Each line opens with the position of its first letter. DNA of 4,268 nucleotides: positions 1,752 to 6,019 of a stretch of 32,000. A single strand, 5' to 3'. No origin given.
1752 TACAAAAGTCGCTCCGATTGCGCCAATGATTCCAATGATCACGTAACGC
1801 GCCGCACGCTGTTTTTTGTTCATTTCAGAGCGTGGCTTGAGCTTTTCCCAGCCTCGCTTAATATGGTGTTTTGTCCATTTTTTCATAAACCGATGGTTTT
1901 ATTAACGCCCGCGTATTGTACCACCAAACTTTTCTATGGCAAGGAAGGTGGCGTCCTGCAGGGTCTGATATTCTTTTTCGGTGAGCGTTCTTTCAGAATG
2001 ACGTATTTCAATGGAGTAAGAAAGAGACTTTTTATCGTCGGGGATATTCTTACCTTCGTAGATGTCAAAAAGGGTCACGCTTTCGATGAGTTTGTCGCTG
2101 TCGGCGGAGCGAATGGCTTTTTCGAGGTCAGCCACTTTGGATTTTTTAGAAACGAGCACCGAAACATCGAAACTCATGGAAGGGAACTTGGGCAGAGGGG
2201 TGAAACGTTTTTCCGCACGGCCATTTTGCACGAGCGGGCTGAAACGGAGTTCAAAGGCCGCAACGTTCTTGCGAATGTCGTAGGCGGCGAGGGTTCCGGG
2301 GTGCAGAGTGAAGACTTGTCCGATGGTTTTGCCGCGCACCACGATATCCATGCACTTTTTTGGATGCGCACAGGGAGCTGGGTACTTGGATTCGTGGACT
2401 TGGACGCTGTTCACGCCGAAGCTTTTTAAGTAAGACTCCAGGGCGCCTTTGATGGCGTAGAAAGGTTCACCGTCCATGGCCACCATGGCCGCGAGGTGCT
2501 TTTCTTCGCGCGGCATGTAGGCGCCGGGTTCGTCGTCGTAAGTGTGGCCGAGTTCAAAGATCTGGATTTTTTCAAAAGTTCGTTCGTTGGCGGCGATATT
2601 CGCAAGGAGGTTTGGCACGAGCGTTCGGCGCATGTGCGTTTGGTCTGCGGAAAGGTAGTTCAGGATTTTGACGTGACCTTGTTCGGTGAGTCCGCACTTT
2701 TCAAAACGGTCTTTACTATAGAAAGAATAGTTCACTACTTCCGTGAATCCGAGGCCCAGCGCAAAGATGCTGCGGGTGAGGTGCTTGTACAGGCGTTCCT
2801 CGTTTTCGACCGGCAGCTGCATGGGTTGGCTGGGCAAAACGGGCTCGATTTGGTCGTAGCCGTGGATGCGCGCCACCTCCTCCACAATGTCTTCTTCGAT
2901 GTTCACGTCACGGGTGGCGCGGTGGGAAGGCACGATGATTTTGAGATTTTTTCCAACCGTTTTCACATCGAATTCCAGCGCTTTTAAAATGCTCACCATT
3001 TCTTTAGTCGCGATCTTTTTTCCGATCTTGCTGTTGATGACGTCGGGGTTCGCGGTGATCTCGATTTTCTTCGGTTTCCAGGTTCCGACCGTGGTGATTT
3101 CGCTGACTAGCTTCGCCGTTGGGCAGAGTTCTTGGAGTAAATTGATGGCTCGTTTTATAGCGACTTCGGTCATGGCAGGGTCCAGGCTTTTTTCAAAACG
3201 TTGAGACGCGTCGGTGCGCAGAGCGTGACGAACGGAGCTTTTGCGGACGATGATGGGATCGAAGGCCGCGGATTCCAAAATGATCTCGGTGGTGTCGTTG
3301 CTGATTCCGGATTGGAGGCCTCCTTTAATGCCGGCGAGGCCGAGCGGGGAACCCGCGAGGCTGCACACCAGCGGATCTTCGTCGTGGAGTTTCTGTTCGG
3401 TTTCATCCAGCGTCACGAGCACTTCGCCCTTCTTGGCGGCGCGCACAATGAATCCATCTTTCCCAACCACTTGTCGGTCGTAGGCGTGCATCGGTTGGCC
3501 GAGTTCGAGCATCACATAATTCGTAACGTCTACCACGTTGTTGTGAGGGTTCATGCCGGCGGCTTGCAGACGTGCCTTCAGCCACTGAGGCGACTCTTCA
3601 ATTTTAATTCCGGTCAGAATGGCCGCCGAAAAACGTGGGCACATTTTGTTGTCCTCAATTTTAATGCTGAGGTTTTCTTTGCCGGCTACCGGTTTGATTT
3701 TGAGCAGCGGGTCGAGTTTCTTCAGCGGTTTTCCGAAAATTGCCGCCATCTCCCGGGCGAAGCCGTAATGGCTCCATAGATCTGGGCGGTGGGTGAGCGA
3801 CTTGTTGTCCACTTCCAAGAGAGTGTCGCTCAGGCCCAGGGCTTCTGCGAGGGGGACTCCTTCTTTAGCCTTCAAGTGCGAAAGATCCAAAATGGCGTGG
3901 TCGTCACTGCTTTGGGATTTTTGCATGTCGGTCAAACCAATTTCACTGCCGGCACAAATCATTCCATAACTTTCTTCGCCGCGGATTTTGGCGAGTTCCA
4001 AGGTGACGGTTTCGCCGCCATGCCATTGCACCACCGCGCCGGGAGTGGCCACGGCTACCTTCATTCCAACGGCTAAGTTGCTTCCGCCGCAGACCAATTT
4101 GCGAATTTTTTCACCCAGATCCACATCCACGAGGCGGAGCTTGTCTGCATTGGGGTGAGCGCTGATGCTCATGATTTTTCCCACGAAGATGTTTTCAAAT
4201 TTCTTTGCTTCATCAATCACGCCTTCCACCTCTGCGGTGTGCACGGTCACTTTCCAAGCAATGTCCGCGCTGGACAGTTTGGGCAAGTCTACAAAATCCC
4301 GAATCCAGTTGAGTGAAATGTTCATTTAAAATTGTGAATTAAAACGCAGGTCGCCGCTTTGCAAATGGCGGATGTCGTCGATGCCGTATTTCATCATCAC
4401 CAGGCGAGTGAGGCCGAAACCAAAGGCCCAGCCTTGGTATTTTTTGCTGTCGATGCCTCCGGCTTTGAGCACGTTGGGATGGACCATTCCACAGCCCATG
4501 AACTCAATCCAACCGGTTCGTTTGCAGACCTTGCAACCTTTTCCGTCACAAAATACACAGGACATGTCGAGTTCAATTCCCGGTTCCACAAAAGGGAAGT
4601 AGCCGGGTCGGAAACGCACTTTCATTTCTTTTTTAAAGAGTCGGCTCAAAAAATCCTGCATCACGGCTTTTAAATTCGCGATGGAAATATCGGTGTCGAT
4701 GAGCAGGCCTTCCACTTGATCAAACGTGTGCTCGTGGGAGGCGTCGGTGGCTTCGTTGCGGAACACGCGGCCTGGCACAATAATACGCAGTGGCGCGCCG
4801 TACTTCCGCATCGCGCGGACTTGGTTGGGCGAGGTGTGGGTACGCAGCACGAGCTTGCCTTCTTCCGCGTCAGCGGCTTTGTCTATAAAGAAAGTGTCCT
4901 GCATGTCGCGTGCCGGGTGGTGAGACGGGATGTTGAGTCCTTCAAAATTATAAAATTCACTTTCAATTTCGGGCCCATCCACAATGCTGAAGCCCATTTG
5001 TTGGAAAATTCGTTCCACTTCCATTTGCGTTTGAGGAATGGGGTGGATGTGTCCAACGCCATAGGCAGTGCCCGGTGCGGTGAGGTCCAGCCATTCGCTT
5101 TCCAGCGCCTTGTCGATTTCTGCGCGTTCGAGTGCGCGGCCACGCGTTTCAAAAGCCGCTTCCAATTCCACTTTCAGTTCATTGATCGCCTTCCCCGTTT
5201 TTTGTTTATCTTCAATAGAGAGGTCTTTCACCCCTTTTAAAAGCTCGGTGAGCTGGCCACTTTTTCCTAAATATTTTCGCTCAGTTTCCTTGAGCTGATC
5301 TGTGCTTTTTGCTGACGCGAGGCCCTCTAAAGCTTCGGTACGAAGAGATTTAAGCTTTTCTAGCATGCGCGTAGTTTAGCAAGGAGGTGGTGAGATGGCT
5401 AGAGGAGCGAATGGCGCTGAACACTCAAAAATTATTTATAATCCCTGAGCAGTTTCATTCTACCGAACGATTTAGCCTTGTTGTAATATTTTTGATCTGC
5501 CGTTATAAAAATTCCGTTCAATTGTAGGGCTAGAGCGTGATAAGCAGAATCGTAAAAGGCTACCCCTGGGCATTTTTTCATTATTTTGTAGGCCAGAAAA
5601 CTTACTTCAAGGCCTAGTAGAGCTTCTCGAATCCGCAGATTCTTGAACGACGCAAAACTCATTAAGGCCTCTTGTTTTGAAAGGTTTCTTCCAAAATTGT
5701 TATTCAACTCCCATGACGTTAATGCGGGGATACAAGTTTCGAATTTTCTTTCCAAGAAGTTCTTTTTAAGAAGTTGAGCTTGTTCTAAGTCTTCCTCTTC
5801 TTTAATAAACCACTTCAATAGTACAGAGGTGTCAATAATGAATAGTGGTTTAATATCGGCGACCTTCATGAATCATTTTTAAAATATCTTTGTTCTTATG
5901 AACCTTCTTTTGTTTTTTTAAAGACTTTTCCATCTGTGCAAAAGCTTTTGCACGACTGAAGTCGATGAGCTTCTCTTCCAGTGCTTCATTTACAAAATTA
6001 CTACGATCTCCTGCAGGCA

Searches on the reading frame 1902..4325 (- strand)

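Call 28: search_protein_families(library=pfam, proteins=[window:1902-4325:-], max_evalue=0.01)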
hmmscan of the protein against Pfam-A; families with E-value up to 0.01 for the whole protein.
window:1902-4325:- (807 aa): 5 families
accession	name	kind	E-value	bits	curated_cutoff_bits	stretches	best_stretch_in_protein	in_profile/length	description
PF03483.22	B3_4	-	3.4e-61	206.3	29.3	1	229-401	2-173/174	B3/4 domain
PF17759.6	tRNA_synthFbeta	-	2.6e-41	141.9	22.4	1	493-694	1-213/214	Phenylalanyl tRNA synthetase beta chain CLM domain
PF03147.19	FDX-ACB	-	9.7e-22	77.7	31.1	1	712-805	1-94/94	Ferredoxin-fold anticodon binding domain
PF03484.21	B5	-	1.9e-18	66.8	28.6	1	423-490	1-67/67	tRNA synthetase B5 domain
PF01588.26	tRNA_bind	-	1.2e-16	61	27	1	47-133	2-77/96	Putative tRNA binding domain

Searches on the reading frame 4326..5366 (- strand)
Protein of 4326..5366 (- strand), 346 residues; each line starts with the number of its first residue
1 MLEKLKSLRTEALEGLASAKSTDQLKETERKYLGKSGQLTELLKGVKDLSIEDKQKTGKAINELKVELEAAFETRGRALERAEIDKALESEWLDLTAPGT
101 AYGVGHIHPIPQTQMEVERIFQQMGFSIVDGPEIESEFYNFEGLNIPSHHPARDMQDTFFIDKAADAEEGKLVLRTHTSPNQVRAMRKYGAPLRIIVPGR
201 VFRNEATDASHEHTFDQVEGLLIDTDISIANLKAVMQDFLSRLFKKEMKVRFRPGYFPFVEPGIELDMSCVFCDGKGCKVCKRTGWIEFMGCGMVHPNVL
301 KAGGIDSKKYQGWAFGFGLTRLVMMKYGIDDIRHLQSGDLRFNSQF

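Call 28: search_protein_families(library=pfam, proteins=[window:4326-5366:-], max_evalue=0.01)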
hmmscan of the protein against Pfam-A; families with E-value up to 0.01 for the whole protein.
window:4326-5366:- (346 aa): 2 families
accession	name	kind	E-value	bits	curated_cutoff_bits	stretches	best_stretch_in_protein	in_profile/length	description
PF01409.25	tRNA-synt_2d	-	4.3e-98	328.1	19.8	1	93-346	2-246/246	tRNA synthetases class II core domain (F)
PF02912.23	Phe_tRNA-synt_N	-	1.5e-17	63.8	22.3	1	21-88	2-69/69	Aminoacyl tRNA synthetase class II, N-terminal domain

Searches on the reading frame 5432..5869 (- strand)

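Call 28: search_protein_families(library=pfam, proteins=[window:5432-5869:-], max_evalue=0.01)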
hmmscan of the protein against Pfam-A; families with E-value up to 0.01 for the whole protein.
window:5432-5869:- (145 aa): 2 families
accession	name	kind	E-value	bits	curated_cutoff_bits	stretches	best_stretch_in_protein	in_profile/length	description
PF01850.27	PIN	-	1.8e-09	38.7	23.6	1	11-132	2-118/120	PIN domain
PF16289.11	PIN_12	-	0.0031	18.4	32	1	11-97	2-94/172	PIN domain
